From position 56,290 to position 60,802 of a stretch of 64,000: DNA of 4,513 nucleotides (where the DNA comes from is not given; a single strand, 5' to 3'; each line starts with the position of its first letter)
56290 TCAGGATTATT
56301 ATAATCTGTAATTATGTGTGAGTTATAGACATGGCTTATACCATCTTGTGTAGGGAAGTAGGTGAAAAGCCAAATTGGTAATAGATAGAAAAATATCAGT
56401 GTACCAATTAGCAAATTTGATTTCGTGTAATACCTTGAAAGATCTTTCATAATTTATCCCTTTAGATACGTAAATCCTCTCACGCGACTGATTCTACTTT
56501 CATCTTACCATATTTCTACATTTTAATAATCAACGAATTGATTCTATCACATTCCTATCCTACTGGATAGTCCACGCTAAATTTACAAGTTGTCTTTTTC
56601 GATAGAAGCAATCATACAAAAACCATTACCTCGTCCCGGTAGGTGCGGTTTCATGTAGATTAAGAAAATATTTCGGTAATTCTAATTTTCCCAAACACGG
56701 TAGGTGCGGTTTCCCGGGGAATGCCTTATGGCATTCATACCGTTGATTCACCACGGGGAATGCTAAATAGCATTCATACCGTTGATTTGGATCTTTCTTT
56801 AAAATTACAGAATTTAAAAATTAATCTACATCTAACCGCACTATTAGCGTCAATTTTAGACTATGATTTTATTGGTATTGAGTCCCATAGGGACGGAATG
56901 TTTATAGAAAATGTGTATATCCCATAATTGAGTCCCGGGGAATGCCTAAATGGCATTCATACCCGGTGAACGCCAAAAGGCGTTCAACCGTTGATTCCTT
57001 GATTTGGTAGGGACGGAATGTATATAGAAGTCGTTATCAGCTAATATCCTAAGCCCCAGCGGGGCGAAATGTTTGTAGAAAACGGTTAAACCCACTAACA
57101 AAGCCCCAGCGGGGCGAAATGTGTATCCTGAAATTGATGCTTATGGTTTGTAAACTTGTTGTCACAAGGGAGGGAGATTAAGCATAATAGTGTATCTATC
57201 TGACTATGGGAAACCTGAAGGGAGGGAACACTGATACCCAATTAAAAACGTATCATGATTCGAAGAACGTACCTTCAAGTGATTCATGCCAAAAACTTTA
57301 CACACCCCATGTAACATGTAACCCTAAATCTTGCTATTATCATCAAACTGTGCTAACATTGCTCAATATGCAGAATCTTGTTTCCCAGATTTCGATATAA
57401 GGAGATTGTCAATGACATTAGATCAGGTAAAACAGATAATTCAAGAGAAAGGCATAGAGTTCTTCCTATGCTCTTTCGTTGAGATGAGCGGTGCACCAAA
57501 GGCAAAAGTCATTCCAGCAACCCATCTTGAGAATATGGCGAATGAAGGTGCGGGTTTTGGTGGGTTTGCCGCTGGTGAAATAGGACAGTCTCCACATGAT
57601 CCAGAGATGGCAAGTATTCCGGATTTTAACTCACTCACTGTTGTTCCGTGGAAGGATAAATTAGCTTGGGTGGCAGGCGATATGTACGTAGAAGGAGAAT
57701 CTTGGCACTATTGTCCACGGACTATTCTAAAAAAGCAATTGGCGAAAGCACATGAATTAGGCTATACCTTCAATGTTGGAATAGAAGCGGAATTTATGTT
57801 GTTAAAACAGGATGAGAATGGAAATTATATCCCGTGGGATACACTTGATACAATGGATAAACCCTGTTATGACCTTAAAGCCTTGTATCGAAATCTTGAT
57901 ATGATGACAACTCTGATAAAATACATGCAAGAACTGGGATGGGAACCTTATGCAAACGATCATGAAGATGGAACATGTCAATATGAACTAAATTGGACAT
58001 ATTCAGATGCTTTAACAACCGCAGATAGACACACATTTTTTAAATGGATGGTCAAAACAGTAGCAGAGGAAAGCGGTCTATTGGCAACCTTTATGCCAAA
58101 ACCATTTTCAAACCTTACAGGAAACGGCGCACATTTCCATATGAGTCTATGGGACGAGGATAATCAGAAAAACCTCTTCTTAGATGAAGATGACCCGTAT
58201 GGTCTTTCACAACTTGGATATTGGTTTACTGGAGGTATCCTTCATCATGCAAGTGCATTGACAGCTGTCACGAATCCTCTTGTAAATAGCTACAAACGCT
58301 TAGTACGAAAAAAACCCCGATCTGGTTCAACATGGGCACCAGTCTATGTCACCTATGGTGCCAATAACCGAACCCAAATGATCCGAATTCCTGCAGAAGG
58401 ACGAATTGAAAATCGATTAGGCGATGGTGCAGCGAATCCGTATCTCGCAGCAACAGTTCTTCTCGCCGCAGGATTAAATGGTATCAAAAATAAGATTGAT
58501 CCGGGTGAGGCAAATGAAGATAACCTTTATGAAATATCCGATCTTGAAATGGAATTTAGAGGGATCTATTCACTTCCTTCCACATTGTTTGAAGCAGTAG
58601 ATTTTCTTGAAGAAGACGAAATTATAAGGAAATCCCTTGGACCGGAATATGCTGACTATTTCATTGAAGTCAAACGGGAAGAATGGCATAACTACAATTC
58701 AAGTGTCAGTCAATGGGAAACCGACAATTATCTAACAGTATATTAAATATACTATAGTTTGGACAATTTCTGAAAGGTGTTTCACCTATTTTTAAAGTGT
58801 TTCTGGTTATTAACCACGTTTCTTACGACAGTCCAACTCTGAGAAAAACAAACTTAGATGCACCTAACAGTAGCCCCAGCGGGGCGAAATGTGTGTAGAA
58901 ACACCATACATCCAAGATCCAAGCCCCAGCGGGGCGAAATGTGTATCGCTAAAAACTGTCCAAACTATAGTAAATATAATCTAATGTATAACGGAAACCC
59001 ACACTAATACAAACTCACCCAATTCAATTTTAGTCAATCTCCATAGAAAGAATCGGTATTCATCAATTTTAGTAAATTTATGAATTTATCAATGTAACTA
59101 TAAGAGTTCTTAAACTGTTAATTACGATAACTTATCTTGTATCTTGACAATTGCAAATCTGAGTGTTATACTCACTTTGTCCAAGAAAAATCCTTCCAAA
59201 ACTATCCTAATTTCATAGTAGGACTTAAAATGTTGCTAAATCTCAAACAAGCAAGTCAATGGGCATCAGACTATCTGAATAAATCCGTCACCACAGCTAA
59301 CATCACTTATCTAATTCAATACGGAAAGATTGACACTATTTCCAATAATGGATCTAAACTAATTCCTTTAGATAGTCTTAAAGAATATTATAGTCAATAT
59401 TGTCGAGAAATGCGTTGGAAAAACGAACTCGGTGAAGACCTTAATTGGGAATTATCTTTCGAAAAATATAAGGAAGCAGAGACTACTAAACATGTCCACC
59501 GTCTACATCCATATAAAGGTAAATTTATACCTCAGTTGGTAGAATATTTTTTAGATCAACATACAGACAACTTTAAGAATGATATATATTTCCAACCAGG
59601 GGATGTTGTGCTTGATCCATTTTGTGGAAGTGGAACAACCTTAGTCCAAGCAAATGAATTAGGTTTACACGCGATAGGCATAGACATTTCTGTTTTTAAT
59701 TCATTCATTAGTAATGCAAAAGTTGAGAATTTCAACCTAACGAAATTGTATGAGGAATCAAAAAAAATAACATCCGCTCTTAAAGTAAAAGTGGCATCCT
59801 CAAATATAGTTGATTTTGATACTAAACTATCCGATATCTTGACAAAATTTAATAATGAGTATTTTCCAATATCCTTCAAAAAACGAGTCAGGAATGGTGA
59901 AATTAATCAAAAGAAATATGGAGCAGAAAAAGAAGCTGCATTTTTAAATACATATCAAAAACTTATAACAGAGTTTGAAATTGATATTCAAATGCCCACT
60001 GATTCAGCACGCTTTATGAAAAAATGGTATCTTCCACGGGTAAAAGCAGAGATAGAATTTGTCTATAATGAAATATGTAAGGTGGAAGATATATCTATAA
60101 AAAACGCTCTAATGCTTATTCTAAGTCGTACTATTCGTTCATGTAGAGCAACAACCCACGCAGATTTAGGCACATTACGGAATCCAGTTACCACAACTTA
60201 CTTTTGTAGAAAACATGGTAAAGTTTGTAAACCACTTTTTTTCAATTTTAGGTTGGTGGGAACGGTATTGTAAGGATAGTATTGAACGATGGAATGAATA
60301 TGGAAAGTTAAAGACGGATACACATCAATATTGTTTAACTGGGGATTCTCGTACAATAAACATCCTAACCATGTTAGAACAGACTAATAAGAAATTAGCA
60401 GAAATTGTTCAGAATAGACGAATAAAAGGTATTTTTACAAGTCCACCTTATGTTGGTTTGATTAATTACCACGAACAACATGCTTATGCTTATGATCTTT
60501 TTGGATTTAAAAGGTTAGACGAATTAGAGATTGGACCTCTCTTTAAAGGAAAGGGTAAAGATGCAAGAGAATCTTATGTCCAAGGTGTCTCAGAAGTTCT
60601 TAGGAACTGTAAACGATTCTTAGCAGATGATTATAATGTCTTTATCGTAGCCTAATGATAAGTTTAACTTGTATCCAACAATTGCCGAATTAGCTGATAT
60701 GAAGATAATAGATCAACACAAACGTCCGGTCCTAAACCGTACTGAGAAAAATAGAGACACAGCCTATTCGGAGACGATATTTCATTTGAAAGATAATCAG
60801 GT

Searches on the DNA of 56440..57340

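Call 56: search_rna_families(source=window, start=56440, end=57340, threshold=evalue, max_evalue=1)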
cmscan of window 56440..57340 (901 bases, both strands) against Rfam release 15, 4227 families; matches with E-value up to 1: 1.
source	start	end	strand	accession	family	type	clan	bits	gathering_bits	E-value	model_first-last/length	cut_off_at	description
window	56720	56738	+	RF01338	CRISPR-DR25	Gene; CRISPR;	CL00014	19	36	0.84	6-24/25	no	CRISPR RNA direct repeat element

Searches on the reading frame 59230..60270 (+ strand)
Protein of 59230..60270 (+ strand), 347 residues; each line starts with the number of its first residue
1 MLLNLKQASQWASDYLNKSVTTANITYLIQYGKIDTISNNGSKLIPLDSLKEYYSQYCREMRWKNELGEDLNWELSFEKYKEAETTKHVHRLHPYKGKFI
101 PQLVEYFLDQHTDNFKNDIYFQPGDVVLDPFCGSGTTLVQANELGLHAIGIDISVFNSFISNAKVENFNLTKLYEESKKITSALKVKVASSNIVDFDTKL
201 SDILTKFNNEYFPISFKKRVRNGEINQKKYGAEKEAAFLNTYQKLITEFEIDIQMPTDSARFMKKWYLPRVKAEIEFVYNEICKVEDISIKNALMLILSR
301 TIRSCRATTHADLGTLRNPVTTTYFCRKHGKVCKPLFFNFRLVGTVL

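Call 5: search_protein_families(library=pfam, proteins=[window:59230-60270:+], max_evalue=0.1)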
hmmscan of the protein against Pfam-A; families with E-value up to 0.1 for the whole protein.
window:59230-60270:+ (347 aa): 6 families
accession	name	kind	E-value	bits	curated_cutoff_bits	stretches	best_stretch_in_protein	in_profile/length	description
PF01555.25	N6_N4_Mtase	-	5.2e-14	53.2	26.7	1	48-154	116-212/221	DNA methylase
PF01170.24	UPF0020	-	8.4e-05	22.8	22.3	1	122-170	27-65/197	RMKL-like, methyltransferase domain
PF02086.21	MethyltransfD12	-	0.0012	19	22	1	118-181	19-77/253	D12 class N6 adenine-specific DNA methyltransferase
PF13847.12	Methyltransf_31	-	0.0023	18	27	1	123-155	3-38/145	Methyltransferase domain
PF23076.1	PH_FT_C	-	0.056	13.9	25.1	0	7-88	31-108/115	PH domain found in tandem in fungal proteins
PF02353.26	CMAS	-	0.06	13.1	27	0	117-171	56-111/273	Mycolic acid cyclopropane synthetase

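Call 25: list_cluster_members(proteins=[P0121, window:59230-60270:+, window:59137-60270:+, window:60215-60652:+, window:60669-60803:+])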
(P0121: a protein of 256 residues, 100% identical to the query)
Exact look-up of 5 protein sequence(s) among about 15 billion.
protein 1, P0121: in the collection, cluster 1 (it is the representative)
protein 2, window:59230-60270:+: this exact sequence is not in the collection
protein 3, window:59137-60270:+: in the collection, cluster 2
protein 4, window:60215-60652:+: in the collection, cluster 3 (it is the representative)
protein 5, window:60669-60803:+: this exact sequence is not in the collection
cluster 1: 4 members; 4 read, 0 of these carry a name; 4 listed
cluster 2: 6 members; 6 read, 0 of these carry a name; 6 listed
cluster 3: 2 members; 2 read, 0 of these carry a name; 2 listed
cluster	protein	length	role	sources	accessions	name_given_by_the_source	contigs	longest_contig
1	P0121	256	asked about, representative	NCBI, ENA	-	-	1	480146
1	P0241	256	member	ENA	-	-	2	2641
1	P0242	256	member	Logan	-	-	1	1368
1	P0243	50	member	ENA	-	-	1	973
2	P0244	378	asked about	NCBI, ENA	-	-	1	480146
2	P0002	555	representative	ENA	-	-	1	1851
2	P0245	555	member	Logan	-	-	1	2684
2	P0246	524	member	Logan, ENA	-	-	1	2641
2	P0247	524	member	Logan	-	-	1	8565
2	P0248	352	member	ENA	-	-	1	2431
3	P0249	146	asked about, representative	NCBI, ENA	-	-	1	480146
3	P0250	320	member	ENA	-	-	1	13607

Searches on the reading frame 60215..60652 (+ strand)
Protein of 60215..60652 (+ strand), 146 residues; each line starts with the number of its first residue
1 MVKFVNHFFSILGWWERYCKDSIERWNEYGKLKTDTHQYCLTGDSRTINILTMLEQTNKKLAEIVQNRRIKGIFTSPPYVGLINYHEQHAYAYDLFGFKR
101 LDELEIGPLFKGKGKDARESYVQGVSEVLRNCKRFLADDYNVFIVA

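Call 5: search_protein_families(library=pfam, proteins=[window:60215-60652:+], max_evalue=0.1)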
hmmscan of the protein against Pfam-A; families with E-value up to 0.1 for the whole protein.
window:60215-60652:+ (146 aa): 2 families
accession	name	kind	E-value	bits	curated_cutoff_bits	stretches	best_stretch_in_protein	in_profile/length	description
PF01555.25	N6_N4_Mtase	-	0.0066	16.9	26.7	1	70-144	1-51/221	DNA methylase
PF21346.3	PcRGLX_3rd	-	0.078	12.7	23.8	1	38-76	157-195/411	PcRGLX-like protein C-terminal alpha/alpha toroid domain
